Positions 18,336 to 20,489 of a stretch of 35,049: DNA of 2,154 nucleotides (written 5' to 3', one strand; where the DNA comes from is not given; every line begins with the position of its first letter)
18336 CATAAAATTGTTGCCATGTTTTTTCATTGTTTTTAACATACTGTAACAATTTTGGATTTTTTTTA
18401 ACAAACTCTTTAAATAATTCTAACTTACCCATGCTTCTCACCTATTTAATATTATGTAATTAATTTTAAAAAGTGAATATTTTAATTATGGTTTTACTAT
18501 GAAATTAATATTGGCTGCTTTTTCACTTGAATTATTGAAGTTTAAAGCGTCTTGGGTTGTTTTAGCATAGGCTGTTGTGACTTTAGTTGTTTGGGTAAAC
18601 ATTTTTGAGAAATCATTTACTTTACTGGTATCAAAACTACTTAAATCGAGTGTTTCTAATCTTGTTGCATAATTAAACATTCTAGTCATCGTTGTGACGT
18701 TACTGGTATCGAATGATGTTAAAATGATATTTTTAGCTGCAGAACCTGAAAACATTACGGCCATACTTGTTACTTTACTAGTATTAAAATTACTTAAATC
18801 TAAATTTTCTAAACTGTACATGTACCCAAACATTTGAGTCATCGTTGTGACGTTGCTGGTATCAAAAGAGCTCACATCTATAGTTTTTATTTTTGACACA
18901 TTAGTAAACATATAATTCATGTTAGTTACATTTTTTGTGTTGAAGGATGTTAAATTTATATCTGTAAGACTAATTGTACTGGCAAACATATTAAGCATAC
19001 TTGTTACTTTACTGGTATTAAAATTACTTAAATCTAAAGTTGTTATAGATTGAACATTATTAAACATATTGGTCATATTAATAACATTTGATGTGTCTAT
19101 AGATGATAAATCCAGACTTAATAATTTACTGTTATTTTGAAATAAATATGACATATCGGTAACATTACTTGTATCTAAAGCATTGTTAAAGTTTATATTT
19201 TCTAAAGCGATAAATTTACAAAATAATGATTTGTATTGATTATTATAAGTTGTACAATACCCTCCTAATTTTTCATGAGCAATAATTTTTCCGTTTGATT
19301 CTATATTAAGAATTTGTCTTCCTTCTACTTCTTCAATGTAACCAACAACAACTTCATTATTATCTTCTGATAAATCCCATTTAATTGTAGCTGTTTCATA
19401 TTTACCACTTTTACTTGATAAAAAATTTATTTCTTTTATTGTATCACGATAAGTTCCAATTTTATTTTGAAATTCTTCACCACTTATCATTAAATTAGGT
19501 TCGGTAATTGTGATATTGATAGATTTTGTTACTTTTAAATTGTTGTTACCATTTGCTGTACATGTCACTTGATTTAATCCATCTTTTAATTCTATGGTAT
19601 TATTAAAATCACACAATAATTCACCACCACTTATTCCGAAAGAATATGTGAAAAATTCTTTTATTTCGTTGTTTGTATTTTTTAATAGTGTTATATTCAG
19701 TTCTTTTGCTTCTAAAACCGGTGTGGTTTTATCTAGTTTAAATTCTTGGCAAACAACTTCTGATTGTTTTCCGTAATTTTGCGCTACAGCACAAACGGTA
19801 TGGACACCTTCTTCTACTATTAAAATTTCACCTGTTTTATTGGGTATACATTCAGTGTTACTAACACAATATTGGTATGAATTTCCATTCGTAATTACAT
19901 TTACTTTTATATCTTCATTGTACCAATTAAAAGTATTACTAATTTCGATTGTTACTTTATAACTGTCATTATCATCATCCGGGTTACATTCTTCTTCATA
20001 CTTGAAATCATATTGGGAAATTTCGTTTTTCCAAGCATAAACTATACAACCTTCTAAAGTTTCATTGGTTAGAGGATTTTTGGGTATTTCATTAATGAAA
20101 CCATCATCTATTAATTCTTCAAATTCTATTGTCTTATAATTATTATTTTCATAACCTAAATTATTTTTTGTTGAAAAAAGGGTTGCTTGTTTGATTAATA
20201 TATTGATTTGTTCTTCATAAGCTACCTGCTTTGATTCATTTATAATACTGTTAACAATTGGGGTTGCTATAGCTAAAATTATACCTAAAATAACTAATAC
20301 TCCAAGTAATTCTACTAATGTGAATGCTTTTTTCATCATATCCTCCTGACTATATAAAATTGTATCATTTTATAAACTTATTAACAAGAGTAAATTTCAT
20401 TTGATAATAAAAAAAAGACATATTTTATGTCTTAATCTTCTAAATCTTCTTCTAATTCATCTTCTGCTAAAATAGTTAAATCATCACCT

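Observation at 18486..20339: Prepilin (class III signal) N-terminus fused to Ig-like segments and a DUF285 repeat array: a modular pilin-adhesin with a Mollicute-style surface module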

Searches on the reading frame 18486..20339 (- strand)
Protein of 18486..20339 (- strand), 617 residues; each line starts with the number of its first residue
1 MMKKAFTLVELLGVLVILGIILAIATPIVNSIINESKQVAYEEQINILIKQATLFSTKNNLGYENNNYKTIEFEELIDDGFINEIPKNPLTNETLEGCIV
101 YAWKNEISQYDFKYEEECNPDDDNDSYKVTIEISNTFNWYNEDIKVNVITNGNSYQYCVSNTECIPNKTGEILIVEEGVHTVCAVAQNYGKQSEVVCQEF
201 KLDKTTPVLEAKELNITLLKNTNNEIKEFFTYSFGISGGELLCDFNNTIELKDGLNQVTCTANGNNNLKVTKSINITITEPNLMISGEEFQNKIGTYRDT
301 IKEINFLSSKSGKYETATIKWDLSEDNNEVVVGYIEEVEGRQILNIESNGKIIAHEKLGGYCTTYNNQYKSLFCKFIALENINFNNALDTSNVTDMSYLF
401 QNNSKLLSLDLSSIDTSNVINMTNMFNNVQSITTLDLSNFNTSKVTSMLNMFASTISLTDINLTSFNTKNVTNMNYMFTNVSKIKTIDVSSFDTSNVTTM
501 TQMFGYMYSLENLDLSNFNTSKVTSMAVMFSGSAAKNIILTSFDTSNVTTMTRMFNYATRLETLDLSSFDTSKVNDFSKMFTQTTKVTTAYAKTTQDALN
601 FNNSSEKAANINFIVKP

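Call 3: search_protein_families(library=pfam, proteins=[window:18486-20339:-], max_evalue=1)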
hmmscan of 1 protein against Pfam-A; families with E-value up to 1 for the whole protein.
window:18486-20339:- (617 aa): 5 families
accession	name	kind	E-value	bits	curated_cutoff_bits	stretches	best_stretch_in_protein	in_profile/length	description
PF03382.20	DUF285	-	1.2e-52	177.2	25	3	435-540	15-117/120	Mycoplasma protein of unknown function, DUF285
PF07963.17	N_methyl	-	8.4e-05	22.4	21.2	1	3-25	4-26/27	Prokaryotic N-terminal methylation motif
PF25099.1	GOLD_PATL1_C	-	0.03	14.6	34.5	1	96-144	14-60/85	Patellin-1-like, C-terminal GOLD domain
PF08191.17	LRR_adjacent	-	0.062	14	21.8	1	309-338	10-39/57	LRR adjacent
PF24048.1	LRR_NXF1-5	-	0.17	11.9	30.5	0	401-444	51-94/142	NXF1/2/3/5 leucine-rich repeat domain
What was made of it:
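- On Ig-like fold domains (middle segment): No Pfam Ig family is hit (call 3).
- The N_methyl score is only just above its cut-off (22.4 against 21.2; call 3).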

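Call 4: search_protein_families(library=ncbifam, proteins=[window:18486-20339:-], max_evalue=1)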
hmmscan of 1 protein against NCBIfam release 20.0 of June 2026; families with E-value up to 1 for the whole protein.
window:18486-20339:- (617 aa): 11 families
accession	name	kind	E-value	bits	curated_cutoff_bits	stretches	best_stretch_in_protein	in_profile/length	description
TIGR02167.2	Liste_lipo_26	repeat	8.5e-52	172.2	30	8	503-527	1-25/26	PARCEL repeat-containing surface protein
NF045896.1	Mbov_0838_LP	exception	1.4e-19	70.4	500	2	486-594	260-367/433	Mbov_0838 family PARCEL repeat surface lipoprotein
TIGR01710.1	typeII_sec_gspG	equivalog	5.7e-06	26.4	88.85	1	5-56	2-52/134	type II secretion system major pseudopilin GspG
TIGR02596.1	TIGR02596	subfamily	1.2e-05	25.5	70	1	6-63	1-58/196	Verru_Chthon cassette protein D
NF040999.1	pilin_ComGC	equivalog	4e-05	23.7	75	1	3-61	1-59/84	competence type IV pilus major pilin ComGC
TIGR02532.1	IV_pilin_GFxxxE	domain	0.00017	21.3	16.3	1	4-26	2-24/24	prepilin-type N-terminal cleavage/methylation domain-containing protein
NF041775.1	typeIV_PilA_Myxo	equivalog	0.00048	20.2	400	1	4-60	11-68/214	type IV pilin protein PilA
NF041002.1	pilin_ComGF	equivalog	0.0028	17.9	80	1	3-57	1-55/139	competence type IV pilus minor pilin ComGF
NF041013.1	T4P_ComGE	equivalog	0.0052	16.9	49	1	3-53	3-53/83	competence type IV pilus minor pilin ComGE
TIGR01708.2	typeII_sec_gspH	equivalog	0.026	14.5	80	1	5-30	3-28/169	type II secretion system minor pseudopilin GspH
NF033910.1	LWR_salt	hypoth_equivalog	0.16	12.6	50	0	384-452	42-110/116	LWR-salt protein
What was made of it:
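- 20325..20339 (-): Class III leader peptide M(M)KKA, with predicted prepilin-peptidase cleavage between Ala and Phe. N_methyl and TIGR02532 pass their cut-offs (calls 3, 4).
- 18489..19214 (-): DUF285/PARCEL repeat array (8 canonical 25-26-aa units, residues ~385-590) plus a C-terminal cap; an LRR-like solenoid that is the presumed ligand-binding cargo. DUF285 scores 177 bits and TIGR02167 172 bits with 8 stretches (calls 3, 4).
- On Type IV pilin (type 4 filament subunit): PF07963 scores 22.4 against 21.2 and TIGR02532 21.3 against 16.3 (calls 3, 4).
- On DUF285 / PARCEL repeat protein: 177.2 bits against 25, and 172.2 bits against 30 with 8 stretches (calls 3, 4).
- On Competence pilins ComGC/ComGD-G: ComGC 23.7 against 75, ComGF 17.9 against 80, ComGE 16.9 against 49, all over the helix only (call 4).
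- On Type II secretion pseudopilin GspG: 26.4 against 88.85, with the match limited to residues 5-56 (call 4).
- Closest known: DUF285/PARCEL repeat surface proteins. Same: The same 25-26-aa repeat is present (TIGR02167 172 bits, DUF285 177 bits; calls 3, 4).
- Closest known: Competence pilins ComGC-ComGG and the type II secretion pseudopilin GspG. Same: They share the class III signal and the N-terminal helix (call 4).
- Closest known: Competence pilins ComGC-ComGG and the type II secretion pseudopilin GspG. Different: Scores are far below the equivalog cut-offs, there is no similarity beyond the helix, and the size and cargo differ (call 4).
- Checked: The PARCEL repeat TIGR02167 scores 172 bits in 8 stretches (calls 3, 4). 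The GspG and ComGC HMM matches cover only the N-terminal helix (residues 3-61) and fall far below their cut-offs (call 4).
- N_methyl, TIGR02532, DUF285 and PARCEL all score above their curated cut-offs (calls 3, 4). There are weak hits to the ComGC, ComGF and ComGE models over the N-terminal helix (call 4). The Com model scores are far below their cut-offs: ComGC 23.7 against 75, ComGF 17.9 against 80 (call 4). Two independent models pass their cut-offs (calls 3, 4).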

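Call 10: find_homologous_proteins(query=window:18486-20339:-, max_evalue=1e-10)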
Query window:18486-20339:- (617 aa): 7817 proteins with E <= 1e-10 among 8000 candidates; the best 120 are listed.
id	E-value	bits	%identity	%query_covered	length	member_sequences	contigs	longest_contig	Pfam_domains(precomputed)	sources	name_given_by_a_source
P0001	0.0e+0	1323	100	100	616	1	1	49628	PF03382.21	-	-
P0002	2.9e-274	929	50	73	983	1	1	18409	PF27784.1,PF03382.21,PF07963.18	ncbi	-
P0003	1.7e-267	907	67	100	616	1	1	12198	PF03382.21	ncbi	-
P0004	5.4e-262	888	53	73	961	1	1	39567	PF27784.1,PF03382.21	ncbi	-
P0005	3.9e-249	846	53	95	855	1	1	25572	PF27784.1,PF03382.21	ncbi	-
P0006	1.0e-213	729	53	95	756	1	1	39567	PF27784.1,PF24048.2,PF03382.21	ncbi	-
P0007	1.8e-210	718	46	100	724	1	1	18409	PF24048.2,PF03382.21,PF07963.18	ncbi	-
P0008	3.2e-187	642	49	100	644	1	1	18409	PF03382.21,PF13855.13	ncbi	-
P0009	5.5e-143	496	43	35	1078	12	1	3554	PF03382.21,PF12799.14,PF25013.1,PF13855.13,PF23952.2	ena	-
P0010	1.8e-142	494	47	34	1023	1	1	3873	PF24048.2,PF03382.21,PF24758.2,PF12799.14,PF13855.13,PF23952.2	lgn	-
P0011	1.2e-136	475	46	35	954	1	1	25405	PF27784.1,PF24048.2,PF03382.21,PF13306.13,PF24758.2,PF12799.14,PF13855.13,PF23952.2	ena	-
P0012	1.7e-129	451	45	35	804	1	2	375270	PF24048.2,PF03382.21,PF09325.16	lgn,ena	-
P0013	2.1e-129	451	43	38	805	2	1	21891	PF03382.21,PF13306.13,PF12799.14,PF13855.13,PF23952.2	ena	-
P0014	5.5e-129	449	42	35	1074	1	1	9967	PF24048.2,PF03382.21,PF13306.13,PF00092.35,PF18998.7,PF13519.13,PF12799.14,PF05762.21,PF13855.13,PF23952.2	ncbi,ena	-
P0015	6.7e-128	446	44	38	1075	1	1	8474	PF03382.21,PF13855.13,PF10991.16,PF23952.2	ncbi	-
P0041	1.7e-108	382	44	39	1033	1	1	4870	PF03382.21,PF09479.17,PF13306.13,PF07963.18,PF24758.2,PF13855.13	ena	-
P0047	8.7e-108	379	47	37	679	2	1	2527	PF03382.21,PF07963.18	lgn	-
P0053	7.7e-106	373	39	53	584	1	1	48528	PF03382.21,PF07963.18,PF12799.14,PF25013.1,PF13855.13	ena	-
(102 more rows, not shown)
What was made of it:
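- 18486..20339 (-): Gene for the modular pilin (617 aa from the first ATG; probably 616 aa from the second ATG at 20336). The database copy P0001 is 616 aa (call 10).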

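Call 14: find_encoding_contigs(protein=P0003, flank=10000, max_places=3)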
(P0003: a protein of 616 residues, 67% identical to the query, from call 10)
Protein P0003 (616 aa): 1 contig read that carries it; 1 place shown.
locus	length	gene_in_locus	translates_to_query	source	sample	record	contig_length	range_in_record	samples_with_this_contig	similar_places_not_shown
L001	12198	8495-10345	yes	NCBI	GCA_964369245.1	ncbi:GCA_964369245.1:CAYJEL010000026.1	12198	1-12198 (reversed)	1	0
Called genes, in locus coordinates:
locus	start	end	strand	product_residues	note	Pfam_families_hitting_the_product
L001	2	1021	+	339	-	?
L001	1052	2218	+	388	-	PF01210:NAD_Gly3P_dh_N (weak), PF03721:UDPG_MGDP_dh_N, PF00984:UDPG_MGDP_dh, PF03720:UDPG_MGDP_dh_C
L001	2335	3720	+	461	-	PF03816:LytR_cpsA_psr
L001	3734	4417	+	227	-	PF02706:Wzz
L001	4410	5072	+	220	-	PF10609:ParA, PF13614:AAA_31, PF01656:CbiA, PF09140:MipZ (weak)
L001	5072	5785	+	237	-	PF19567:CpsB_CapC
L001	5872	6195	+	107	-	-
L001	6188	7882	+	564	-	PF03485:Arg_tRNA_synt_N, PF00750:tRNA-synt_1d, PF05746:DALR_1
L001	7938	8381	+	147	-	-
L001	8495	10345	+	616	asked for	PF03382:DUF285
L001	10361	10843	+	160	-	-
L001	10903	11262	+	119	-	PF14071:YlbD_coat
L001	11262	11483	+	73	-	PF14003:YlbE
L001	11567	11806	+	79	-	PF07873:YabP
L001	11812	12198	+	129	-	?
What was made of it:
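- The orthologue P0003 (67% identity) is syntenic in GCA_964369245.1 (call 14).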

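Call 15: find_encoding_contigs(protein=P0002, flank=10000, max_places=3)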
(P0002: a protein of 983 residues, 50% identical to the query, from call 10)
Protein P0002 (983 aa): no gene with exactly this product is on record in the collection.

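Call 19: find_encoding_contigs(protein=P0001, flank=10000, max_places=3)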
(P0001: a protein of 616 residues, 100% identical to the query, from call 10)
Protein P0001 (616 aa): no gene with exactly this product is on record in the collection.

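Call 20: find_encoding_contigs(protein=P0007, flank=10000, max_places=3)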
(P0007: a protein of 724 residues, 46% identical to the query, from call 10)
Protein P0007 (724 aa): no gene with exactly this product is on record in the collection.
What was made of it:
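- Tried and rejected: The exact-sequence look-up of the protein found nothing (call 19), and the look-ups for paralogues P0002 and P0007 also failed (calls 15, 20).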

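Call 21: find_encoding_contigs(protein=P0004, flank=10000, max_places=3)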
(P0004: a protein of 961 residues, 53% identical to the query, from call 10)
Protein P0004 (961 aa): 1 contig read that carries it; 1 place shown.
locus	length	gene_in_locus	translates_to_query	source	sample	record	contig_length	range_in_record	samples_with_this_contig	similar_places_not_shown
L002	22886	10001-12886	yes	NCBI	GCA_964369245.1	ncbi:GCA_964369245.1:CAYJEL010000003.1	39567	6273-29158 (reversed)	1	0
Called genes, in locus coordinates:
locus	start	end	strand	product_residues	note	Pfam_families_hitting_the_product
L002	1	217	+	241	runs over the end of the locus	PF02348:CTP_transf_3, PF12804:NTP_transf_3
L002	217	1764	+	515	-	PF21912:Glyco_transf_99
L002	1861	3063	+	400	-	PF20706:GT4-conflict, PF00534:Glycos_transf_1, PF13692:Glyco_trans_1_4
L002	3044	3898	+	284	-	PF00535:Glycos_transf_2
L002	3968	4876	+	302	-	-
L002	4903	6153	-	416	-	PF02388:FemAB, PF13480:Acetyltransf_6 (weak)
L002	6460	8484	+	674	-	PF01751:Toprim, PF01131:Topoisom_bac, PF01396:Zn_ribbon_Top1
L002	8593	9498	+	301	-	PF07454:SpoIIP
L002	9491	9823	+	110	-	-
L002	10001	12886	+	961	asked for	PF03382:DUF285, PF27784:Bacteriocin_sonorensin (faint), PF03382:DUF285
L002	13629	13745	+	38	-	-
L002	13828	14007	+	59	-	-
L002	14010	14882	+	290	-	PF01261:AP_endonuc_2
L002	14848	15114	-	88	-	-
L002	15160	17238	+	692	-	PF03717:PBP_dimer, PF00905:Transpeptidase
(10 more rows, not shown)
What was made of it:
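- The paralogues sit in unrelated contexts (call 21).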

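Call 41: predict_structure(alignment_id=A1)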
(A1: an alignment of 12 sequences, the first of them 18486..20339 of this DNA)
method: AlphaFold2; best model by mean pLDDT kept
length: 617 residues; sequences in the alignment: 12
mean_pLDDT: 88.4   pTM: 0.62
mean pLDDT of the five models: 88.4, 88.3, 88.0, 87.7, 86.8
residues with pLDDT >= 90: 365; 70-90: 209; 50-70: 40; < 50: 3
segments of 3 or more residues with pLDDT < 50: 1-3
pLDDT, mean of each block of 10 residues (from residue 1): 56 74 62 74 87 84 77 88 85 85 81 81 66 77 87 88 88 89 85 85 93 89 91 93 94 92 93 92 90 89 96 93 91 94 95 92 67 92 94 95 92 95 95 95 96 95 95 95 92 93 93 93 94 91 93 93 93 94 90 96 93 92
secondary structure, 60 per line:
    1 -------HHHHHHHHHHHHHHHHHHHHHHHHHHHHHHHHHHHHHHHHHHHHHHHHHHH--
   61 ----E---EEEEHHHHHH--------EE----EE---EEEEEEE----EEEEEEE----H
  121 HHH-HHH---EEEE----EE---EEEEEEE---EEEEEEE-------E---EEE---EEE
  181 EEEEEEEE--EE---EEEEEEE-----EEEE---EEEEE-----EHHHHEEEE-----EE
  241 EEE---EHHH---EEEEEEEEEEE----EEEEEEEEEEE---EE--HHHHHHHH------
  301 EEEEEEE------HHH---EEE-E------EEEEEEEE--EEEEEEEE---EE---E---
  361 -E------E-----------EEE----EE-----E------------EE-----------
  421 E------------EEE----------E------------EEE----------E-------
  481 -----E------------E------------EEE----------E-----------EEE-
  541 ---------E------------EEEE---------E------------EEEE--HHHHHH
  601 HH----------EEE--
elements in order: H8-58 E69-72 H73-78 E98-104 E109-115 H120-123 E131-134 E144-150 E154-160 E172-174 E178-188 E196-202 E208-211 E215-219 H226-229 E230-233 E239-243 E254-264 E269-279 H287-294 E301-307 E320-322 E331-338 E341-348 E381-383 E434-436 E460-462 E512-514 E537-539 E563-566 E589-592 H595-602 E613-615
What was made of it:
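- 19497..19958 (-): Two tandem Ig-like beta-sandwich domains (residues ~128-281), probably acting as a stalk or spacer. The model has pLDDT 85-94 here (call 41).
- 19215..19496 (-): Cap/linker domain preceding the repeats (residues ~282-375). The model shows a helix at 287-294 and strands at 301-348 (call 41).
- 18489..19214 (-): The model shows one short strand per repeat at pLDDT above 90 (call 41).
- On Ig-like fold domains (middle segment): The model predicts two beta-sandwiches at pLDDT 85-94 (call 41).
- Checked: The beta-rich, Cys-containing middle is predicted as two beta-sandwich domains (about residues 128-204 and 205-281) plus a cap domain (282-375) (call 41).
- The AlphaFold model has pLDDT 88.4 and shows a 50-residue N-terminal helix, a small sheet, two beta-sandwiches and a repeat solenoid (call 41).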

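Call 49: fold_search(model_id=the predicted structure, library=pdb)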
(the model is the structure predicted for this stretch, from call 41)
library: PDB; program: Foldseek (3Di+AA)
matches with E <= 10: 1176; with E <= 0.001: 1
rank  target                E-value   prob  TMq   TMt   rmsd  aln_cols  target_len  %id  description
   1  5k70_A                9.3e-04  1.00  0.19  0.28  11.8       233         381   11  Sidekick-2 immunoglobulin domains 1-4 H18R/N22S mutant (released 2016-09-28)
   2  5k70_D                1.1e-03  1.00  0.19  0.30  11.3       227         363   12  Sidekick-2 immunoglobulin domains 1-4 H18R/N22S mutant (released 2016-09-28)
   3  5v5x_B                1.4e-03  1.00  0.13  0.16  16.7       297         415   11  Protocadherin gammaB7 EC3-6 cis-dimer structure (released 2017-11-01)
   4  5k70_C                1.5e-03  1.00  0.18  0.28  11.8       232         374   11  Sidekick-2 immunoglobulin domains 1-4 H18R/N22S mutant (released 2016-09-28)
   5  9flp_A                1.7e-03  1.00  0.15  0.11  14.6       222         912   11  CryoEM structure of the neck (1403-2314) in the grappling hook protein A (GhpA) in the bacterium Aureispira sp. CCB-QB (released 2024-10-16)
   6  9g8b_A                1.8e-03  1.00  0.14  0.22  15.7       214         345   11  CryoEM structure of the fragment-2 (2892-3236) in the grappling hook protein A (GhpA) in the bacterium Aureispira sp.  (released 2024-10-16)
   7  5k6x_A                2.2e-03  1.00  0.18  0.28  11.9       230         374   11  Sidekick-2 immunoglobulin domains 1-4, crystal form 1 (released 2016-09-28)
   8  5xx0_A                2.3e-03  1.00  0.19  0.29  11.8       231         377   11  Crystal structure of the four N-terminal immunoglogulin domains of Sidekick-2 protein (released 2018-08-29)
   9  9flx_A                2.3e-03  1.00  0.13  0.21  16.0       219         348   10  CryoEM structure of the fragment-4 (4074-4421) in the grappling hook protein A (GhpA) in the bacterium Aureispira sp.  (released 2024-10-16)
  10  5k6z_B                2.6e-03  1.00  0.18  0.28  11.6       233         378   11  Sidekick chimera containing sidekick-2 immunoglobulin domains 1-2 and sidekick-1 immunoglobulin domains 3-4 (released 2016-09-28)
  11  9flu_A                2.7e-03  1.00  0.14  0.22  15.6       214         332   11  CryoEM structure of the fragment-1 (3402-3733) in the grappling hook protein A (GhpA) in the bacterium Aureispira sp.  (released 2024-10-16)
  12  8pxc                  2.7e-03  1.00  0.12  0.24  10.6       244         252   12  Structure of Fap1, a domain of the accessory Sec-dependent serine-rich glycoprotein adhesin from Streptococcus oralis, s (released 2023-10-25)
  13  9flw_A                2.7e-03  0.99  0.16  0.18  17.4       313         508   11  CryoEM structure of the fragment-6 (3571-4078) in the grappling hook protein A (GhpA) in the bacterium Aureispira sp.  (released 2024-10-16)
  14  6e9b_C                2.7e-03  0.98  0.10  0.15  20.3       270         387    8  Bacteroides ovatus mixed-linkage glucan utilization locus (MLGUL) SGBP-B in complex with mixed-linkage heptasaccharide (released 2019-05-15)
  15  5k70_B                3.1e-03  1.00  0.19  0.29  11.4       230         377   11  Sidekick-2 immunoglobulin domains 1-4 H18R/N22S mutant (released 2016-09-28)
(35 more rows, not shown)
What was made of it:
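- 19497..19958 (-): Foldseek matches tandem Ig, Rib and cadherin domains at E about 1e-3 (call 49).
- On Ig-like fold domains (middle segment): Foldseek gives tandem Ig, Rib and cadherin matches with probability about 1.0, but E is about 1e-3 and TM-scores are low (call 49).
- Checked: Foldseek hits for the whole model are weak tandem-Ig matches (call 49).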
